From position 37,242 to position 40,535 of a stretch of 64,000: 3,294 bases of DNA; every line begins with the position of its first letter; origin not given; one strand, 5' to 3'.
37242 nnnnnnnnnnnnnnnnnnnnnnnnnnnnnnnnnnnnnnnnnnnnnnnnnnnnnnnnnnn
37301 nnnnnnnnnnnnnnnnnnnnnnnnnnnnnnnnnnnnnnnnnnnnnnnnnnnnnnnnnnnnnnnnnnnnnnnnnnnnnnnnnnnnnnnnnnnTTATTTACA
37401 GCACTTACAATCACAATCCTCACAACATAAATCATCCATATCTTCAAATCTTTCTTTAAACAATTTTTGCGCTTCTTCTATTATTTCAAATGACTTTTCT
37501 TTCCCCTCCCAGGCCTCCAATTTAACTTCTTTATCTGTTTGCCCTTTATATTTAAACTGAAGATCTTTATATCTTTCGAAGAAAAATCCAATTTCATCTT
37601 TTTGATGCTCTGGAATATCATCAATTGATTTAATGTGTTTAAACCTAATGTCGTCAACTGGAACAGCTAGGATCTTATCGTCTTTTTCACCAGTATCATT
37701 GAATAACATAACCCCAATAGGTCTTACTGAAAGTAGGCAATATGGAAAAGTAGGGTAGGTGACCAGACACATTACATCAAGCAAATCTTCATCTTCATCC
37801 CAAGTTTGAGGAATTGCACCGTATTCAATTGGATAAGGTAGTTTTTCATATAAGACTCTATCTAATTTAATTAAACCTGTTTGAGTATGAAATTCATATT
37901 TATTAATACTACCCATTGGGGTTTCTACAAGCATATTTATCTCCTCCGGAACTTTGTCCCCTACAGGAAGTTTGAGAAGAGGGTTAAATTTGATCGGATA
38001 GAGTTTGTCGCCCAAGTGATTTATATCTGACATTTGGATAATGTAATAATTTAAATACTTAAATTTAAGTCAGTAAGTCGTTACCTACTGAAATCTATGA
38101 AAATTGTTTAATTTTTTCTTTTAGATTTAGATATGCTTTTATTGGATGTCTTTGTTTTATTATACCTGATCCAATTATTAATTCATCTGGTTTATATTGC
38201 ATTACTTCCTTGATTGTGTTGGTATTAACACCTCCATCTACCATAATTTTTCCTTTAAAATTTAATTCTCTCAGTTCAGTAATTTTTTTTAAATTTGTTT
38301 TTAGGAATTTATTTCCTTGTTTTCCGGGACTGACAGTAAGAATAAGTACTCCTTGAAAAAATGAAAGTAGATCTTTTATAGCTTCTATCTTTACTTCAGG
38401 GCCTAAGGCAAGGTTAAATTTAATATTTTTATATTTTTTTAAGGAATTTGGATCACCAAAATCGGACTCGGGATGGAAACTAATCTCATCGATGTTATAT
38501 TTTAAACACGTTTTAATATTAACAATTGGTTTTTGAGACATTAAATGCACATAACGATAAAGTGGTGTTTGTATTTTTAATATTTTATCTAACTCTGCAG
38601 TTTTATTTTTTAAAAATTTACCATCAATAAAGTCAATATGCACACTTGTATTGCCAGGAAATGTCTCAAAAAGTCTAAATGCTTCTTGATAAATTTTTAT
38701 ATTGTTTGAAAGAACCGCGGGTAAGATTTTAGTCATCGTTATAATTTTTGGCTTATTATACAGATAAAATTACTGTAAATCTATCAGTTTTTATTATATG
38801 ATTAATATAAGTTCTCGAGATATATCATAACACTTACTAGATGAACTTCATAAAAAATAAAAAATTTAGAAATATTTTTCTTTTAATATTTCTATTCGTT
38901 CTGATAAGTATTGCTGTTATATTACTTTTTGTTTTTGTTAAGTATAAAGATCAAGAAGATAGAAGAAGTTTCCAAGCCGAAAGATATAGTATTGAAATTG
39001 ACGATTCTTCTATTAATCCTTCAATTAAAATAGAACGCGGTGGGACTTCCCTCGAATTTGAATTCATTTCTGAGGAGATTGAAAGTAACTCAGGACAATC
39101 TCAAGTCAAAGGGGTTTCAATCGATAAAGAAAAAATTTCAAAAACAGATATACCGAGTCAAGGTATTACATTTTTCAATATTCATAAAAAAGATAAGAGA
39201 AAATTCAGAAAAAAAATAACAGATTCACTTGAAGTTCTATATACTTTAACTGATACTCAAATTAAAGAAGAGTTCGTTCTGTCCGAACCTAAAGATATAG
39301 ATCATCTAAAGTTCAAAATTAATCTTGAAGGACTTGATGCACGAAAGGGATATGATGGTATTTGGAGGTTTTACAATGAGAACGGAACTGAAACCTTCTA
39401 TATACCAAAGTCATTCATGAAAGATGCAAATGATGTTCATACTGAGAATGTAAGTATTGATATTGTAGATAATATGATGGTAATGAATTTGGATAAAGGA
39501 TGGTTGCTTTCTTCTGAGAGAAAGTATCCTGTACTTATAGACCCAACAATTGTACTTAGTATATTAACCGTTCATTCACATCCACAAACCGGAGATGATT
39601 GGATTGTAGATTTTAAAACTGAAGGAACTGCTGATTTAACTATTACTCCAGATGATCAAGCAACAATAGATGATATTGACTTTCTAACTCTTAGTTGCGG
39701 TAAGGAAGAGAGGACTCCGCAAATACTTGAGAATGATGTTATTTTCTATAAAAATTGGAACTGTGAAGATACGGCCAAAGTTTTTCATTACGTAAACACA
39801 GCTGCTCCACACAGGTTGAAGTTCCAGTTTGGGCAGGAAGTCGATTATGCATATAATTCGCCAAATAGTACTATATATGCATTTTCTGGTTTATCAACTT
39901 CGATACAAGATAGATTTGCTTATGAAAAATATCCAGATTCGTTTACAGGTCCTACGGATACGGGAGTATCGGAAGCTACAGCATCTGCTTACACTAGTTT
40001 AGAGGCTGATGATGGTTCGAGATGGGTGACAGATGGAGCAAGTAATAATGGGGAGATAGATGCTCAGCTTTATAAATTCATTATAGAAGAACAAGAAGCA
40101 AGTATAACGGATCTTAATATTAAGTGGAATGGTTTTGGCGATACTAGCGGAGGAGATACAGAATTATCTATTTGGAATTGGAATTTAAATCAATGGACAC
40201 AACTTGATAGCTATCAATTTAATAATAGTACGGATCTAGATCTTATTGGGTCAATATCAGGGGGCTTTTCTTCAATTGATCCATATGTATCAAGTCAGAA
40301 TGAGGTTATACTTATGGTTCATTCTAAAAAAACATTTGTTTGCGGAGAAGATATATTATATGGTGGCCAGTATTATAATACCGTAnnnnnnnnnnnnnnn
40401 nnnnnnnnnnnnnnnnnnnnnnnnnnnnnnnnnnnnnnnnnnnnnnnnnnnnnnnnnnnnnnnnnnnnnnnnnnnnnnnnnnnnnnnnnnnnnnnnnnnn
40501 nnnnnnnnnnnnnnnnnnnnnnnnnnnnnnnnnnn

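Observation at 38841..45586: Two adjacent giant Cys-rich secreted proteins: a Fib_succ_major-domain protein and a 1503-aa Myxococcus-repeat/TSP3-motif protein with a C-terminal TM anchor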

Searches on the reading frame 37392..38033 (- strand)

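Call 48: search_protein_families(library=pfam, proteins=[window:37392-38033:-], max_evalue=0.001)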
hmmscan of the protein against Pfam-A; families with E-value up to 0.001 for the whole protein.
window:37392-38033:- (213 aa): 1 family
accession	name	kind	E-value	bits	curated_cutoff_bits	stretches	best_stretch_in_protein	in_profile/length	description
PF00719.24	Pyrophosphatase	-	1.2e-48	165.2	23.5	1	34-192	1-152/153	Inorganic pyrophosphatase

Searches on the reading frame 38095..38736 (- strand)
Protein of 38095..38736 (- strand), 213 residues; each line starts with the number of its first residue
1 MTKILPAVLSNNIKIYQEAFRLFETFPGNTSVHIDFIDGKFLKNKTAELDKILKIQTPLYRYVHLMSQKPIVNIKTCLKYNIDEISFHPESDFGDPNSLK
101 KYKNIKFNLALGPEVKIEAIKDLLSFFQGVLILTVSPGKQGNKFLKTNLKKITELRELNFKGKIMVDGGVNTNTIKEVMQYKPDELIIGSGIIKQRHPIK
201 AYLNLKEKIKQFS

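Call 49: search_protein_families(library=pfam, proteins=[window:38095-38736:-], max_evalue=0.001)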
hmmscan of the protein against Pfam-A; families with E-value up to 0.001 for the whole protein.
window:38095-38736:- (213 aa): 1 family
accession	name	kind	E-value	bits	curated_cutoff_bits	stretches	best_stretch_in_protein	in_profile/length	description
PF00834.25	Ribul_P_3_epim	-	3.9e-28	98.7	21.1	1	3-192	1-197/198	Ribulose-phosphate 3 epimerase family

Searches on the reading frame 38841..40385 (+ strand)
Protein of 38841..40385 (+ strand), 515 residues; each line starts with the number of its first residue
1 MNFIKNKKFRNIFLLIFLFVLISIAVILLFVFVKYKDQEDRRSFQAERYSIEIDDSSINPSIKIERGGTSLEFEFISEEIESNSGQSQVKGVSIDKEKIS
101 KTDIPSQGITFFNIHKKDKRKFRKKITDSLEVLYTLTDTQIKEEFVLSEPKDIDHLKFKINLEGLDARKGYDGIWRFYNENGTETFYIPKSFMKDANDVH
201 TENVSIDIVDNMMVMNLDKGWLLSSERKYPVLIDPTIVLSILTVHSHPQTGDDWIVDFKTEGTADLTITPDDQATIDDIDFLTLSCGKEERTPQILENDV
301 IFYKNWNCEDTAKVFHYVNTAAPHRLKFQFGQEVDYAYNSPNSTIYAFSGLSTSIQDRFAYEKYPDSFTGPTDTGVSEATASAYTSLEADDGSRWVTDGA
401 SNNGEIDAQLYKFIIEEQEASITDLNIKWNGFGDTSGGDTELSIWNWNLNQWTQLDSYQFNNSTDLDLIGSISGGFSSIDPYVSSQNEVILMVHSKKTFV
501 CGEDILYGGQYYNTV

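Call 26: search_protein_families(library=pfam, proteins=[window:38841-40385:+], max_evalue=10)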
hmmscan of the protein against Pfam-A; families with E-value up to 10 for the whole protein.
window:38841-40385:+ (515 aa): 1 family
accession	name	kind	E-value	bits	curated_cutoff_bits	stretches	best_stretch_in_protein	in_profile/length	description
PF14741.12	GH114_assoc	-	0.0072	16.9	22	1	416-497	35-117/126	N-terminal glycosyl-hydrolase-114-associated domain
